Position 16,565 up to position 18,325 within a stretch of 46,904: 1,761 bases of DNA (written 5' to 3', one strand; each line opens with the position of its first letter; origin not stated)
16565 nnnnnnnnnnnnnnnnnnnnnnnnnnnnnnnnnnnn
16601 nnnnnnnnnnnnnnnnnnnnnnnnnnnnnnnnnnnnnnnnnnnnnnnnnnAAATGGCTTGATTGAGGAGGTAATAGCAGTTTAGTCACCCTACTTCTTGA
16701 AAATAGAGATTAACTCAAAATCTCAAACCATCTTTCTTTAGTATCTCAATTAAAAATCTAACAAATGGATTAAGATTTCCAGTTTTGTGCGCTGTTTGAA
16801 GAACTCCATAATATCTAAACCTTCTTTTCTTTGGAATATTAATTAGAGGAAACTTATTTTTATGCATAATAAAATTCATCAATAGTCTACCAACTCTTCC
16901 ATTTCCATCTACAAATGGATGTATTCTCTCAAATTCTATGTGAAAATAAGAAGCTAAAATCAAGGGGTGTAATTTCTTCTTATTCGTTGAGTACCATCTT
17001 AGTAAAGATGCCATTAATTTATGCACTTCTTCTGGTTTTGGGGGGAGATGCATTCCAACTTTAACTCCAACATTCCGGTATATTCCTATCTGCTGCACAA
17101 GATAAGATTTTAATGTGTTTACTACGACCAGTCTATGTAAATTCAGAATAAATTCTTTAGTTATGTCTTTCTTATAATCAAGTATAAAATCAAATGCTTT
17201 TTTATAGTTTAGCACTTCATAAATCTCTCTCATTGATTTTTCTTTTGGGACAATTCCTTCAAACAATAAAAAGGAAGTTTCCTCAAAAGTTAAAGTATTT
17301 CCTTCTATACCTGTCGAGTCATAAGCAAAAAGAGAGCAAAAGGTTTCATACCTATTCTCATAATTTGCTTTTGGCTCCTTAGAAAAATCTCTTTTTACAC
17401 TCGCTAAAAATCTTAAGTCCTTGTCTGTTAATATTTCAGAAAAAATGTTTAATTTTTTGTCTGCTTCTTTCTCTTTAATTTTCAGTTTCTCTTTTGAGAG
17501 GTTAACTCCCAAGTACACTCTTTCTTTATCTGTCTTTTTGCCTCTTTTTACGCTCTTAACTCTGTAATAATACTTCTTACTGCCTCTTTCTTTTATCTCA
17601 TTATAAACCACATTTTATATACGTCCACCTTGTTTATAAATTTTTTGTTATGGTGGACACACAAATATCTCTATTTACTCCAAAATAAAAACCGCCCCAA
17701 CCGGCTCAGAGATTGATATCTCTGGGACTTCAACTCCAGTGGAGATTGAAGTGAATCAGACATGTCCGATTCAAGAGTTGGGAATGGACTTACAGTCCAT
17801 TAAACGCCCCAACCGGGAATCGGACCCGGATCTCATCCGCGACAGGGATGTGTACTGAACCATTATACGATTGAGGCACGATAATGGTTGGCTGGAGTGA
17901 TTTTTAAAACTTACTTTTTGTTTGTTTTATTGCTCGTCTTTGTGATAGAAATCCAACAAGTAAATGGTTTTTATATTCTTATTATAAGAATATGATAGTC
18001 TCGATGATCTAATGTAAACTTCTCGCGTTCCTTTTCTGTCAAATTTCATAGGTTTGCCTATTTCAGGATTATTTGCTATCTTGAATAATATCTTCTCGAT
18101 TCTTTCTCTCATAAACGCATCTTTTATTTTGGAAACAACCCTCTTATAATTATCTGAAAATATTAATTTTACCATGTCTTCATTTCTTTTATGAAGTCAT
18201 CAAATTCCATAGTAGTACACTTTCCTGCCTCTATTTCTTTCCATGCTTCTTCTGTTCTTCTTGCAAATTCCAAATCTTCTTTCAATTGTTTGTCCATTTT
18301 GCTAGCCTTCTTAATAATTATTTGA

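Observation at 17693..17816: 12-nt duplicate of the tRNA-Asp 3' end closes a cloverleaf-like triple-hairpin element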

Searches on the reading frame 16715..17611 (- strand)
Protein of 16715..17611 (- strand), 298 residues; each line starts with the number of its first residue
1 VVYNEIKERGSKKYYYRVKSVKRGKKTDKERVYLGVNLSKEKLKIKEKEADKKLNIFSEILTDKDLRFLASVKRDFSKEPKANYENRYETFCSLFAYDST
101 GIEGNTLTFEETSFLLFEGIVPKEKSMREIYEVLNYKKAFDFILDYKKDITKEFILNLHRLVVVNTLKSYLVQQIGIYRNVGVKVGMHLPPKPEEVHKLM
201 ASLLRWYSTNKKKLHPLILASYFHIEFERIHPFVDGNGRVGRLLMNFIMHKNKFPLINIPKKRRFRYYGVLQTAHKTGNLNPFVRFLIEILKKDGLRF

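Call 15: find_encoding_contigs(protein=window:16715-17611:-, flank=10000, max_places=10)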
Protein window:16715-17611:- (298 aa): 19 contigs read that carry it; 10 places shown.
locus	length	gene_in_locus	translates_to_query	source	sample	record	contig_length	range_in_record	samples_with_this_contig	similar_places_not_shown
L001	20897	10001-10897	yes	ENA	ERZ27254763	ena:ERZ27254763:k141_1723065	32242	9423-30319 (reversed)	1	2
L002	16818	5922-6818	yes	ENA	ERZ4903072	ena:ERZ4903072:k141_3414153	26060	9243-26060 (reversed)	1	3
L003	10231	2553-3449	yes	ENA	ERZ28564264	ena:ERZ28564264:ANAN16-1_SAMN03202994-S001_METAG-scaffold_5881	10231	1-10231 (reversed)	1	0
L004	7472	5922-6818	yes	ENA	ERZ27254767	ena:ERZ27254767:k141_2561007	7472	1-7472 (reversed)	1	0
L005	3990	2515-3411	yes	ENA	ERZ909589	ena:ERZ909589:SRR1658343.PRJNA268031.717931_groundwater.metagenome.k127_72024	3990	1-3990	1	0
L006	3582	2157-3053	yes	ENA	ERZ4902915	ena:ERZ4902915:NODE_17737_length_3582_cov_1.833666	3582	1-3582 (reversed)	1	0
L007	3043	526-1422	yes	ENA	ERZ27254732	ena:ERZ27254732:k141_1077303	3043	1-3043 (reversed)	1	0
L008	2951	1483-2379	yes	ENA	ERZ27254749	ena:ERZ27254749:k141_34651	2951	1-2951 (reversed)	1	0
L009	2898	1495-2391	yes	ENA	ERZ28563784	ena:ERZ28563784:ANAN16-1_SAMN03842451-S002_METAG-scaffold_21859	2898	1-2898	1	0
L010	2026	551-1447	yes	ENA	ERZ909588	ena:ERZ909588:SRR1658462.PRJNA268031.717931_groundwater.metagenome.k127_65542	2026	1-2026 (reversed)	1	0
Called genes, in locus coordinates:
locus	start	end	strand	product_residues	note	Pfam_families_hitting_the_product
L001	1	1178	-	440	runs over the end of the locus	PF02310:B12-binding, PF04055:Radical_SAM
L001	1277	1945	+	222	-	PF04967:HTH_10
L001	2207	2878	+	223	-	PF05219:DREV (faint), PF13489:Methyltransf_23, PF01209:Ubie_methyltran, PF05175:MTS (weak), PF13847:Methyltransf_31, PF08241:Methyltransf_11, PF08242:Methyltransf_12, PF13649:Methyltransf_25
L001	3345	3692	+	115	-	-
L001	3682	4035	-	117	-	-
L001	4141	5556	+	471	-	PF01139:RtcB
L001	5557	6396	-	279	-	PF00990:GGDEF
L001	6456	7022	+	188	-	PF04252:SFM1-like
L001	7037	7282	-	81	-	-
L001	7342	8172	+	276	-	PF24034:DUF7343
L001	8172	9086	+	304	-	PF05707:Zot (faint)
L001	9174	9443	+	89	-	PF04014:MazE_antitoxin (weak)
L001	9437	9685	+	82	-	-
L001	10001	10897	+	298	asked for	PF02661:Fic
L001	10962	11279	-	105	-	-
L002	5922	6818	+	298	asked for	PF02661:Fic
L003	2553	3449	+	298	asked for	PF02661:Fic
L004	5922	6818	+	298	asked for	PF02661:Fic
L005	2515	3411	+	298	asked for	PF02661:Fic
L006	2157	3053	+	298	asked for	PF02661:Fic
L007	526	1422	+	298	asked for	PF02661:Fic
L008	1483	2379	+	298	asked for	PF02661:Fic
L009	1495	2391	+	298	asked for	PF02661:Fic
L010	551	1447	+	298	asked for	PF02661:Fic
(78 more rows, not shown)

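Call 52: search_protein_families(library=pfam, max_evalue=0.01, proteins=[window:16715-17611:-])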
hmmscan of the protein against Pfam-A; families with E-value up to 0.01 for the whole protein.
window:16715-17611:- (298 aa): 1 family
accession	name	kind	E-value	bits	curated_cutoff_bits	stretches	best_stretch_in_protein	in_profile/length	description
PF02661.23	Fic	-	1.2e-22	81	24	1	150-248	2-92/93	Fic/DOC family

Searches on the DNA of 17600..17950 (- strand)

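Call 12: search_rna_families(source=window, start=17600, end=17950, threshold=evalue, max_evalue=10, show_alignments=3)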
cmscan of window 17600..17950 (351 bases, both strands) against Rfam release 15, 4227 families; matches with E-value up to 10: 8.
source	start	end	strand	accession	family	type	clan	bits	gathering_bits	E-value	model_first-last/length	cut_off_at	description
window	17805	17877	-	RF00005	tRNA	Gene; tRNA;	CL00001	56.2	29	1.1e-11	1-71/71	no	tRNA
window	17775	17879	-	RF02435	SpF41_sRNA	Gene; sRNA;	-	19.7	52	1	1-105/105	no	Streptococcus sRNA SpF41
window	17703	17779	+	RF01852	tRNA-Sec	Gene; tRNA;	CL00001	15.8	47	1.8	1-91/91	no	Selenocysteine transfer RNA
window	17718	17762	+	RF00656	mir-205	Gene; miRNA;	-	15.2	55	0.7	1-75/75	no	mir-205 microRNA precursor family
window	17730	17797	-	RF01626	ceN30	Gene; snRNA; snoRNA; CD-box;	-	15.2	65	1.9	1-73/73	no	Caenorhabditis snoRNA ceN30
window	17804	17877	+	RF04354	Plastid-ycf2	Cis-reg;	-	14.5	65.7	3.4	1-75/75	no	Plastid-ycf2 5UTR RNA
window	17600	17711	+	RF04128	MIR8562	Gene; miRNA;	-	13.4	211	4.5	71-242/242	5'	MIR8562 microRNA precursor family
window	17722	17801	+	RF02219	ZNRD1-AS1_2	Gene; lncRNA;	-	10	60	6.5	1-76/76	no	ZNRD1 antisense RNA 1 conserved region 2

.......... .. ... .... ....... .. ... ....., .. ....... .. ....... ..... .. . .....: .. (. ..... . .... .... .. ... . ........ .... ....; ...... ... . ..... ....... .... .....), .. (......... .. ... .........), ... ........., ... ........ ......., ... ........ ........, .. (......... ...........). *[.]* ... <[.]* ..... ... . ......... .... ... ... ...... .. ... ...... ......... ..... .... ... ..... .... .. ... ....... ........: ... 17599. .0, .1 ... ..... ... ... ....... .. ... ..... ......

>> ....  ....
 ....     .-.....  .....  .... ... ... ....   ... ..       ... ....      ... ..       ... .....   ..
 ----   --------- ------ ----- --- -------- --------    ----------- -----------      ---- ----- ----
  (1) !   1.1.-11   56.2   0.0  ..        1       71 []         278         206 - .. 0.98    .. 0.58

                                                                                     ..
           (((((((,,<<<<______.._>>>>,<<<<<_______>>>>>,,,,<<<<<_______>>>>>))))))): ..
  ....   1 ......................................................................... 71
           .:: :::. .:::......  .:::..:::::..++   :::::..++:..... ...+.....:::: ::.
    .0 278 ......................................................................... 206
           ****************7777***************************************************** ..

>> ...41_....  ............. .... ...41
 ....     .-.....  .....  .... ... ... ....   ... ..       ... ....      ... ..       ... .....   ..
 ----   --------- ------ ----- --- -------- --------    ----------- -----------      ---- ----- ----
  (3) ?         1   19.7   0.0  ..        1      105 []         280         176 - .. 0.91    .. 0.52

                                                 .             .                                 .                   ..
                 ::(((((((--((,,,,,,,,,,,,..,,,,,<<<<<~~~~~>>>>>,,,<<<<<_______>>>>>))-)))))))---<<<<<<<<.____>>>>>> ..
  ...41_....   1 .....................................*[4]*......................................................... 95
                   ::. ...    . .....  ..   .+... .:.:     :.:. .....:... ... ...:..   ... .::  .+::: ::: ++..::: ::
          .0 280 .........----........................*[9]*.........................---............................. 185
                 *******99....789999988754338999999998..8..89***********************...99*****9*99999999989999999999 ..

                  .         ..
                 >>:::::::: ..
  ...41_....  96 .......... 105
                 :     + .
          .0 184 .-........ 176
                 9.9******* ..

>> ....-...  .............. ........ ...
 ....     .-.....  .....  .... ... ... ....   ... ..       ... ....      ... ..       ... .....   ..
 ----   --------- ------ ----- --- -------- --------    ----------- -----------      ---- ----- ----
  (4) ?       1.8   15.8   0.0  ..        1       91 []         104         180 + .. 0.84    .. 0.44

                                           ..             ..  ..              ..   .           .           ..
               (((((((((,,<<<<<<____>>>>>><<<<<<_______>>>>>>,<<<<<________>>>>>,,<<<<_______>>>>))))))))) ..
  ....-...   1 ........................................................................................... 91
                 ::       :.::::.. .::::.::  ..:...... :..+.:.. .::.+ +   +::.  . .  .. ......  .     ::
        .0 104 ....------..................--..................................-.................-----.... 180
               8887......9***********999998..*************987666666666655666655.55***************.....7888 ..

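Call 89: search_dna_similar(query=window:17685-17810:-, collection=phages, mode=distant, max_evalue=0.01, max_rows=10)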
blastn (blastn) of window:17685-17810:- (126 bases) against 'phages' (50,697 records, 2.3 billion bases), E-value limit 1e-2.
No match.

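Call 90: search_dna_similar(query=window:17685-17810:-, collection=plasmids, mode=distant, max_evalue=0.01, max_rows=10)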
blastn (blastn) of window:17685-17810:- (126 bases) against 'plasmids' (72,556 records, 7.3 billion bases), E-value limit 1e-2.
No match.

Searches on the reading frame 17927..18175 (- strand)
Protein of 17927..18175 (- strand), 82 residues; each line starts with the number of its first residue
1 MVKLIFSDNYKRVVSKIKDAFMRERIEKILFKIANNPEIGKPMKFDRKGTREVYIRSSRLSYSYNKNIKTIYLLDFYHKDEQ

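Call 88: find_encoding_contigs(protein=window:17927-18175:-, flank=3000, max_places=10)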
Protein window:17927-18175:- (82 aa): 23 contigs read that carry it; 10 places shown.
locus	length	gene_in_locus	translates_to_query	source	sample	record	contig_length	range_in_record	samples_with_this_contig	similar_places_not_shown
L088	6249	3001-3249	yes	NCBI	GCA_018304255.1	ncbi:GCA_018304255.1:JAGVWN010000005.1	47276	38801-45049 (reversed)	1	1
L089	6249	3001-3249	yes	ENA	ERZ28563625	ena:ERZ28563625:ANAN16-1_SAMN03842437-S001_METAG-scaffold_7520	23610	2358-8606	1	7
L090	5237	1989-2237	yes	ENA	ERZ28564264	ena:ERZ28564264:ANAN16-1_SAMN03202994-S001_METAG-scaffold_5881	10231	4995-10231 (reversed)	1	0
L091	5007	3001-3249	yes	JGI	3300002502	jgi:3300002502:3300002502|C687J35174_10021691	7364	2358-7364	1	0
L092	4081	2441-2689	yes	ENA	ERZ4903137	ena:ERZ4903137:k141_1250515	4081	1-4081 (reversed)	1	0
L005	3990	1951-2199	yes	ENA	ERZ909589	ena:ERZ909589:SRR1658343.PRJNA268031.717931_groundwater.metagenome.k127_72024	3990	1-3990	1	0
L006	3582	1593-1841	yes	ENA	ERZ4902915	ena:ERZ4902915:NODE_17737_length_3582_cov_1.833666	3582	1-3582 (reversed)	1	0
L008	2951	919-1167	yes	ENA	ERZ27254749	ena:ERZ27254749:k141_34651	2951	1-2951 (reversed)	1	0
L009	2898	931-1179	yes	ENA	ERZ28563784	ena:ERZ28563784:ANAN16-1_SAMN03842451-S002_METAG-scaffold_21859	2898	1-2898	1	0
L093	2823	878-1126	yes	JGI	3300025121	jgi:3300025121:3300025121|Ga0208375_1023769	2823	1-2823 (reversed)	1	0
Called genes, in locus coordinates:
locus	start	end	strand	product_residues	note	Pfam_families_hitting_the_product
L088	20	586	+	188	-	PF04252:SFM1-like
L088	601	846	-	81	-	-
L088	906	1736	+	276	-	PF24034:DUF7343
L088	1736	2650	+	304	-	PF05707:Zot (faint)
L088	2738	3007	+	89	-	PF04014:MazE_antitoxin (weak)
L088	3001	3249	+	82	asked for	-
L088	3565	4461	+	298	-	PF02661:Fic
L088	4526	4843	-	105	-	-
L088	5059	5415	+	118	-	-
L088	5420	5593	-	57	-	-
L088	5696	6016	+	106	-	-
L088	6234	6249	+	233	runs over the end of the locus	PF13462:Thioredoxin_4 (weak), PF13098:Thioredoxin_2 (faint), PF01323:DSBA, PF13462:Thioredoxin_4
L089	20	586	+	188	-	PF04252:SFM1-like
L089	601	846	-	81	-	-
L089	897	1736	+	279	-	PF24034:DUF7343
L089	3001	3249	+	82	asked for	-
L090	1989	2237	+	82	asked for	-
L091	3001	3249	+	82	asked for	-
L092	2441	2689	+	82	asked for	-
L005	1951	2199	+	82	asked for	-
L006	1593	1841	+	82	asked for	-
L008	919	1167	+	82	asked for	-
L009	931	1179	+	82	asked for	-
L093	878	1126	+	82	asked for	-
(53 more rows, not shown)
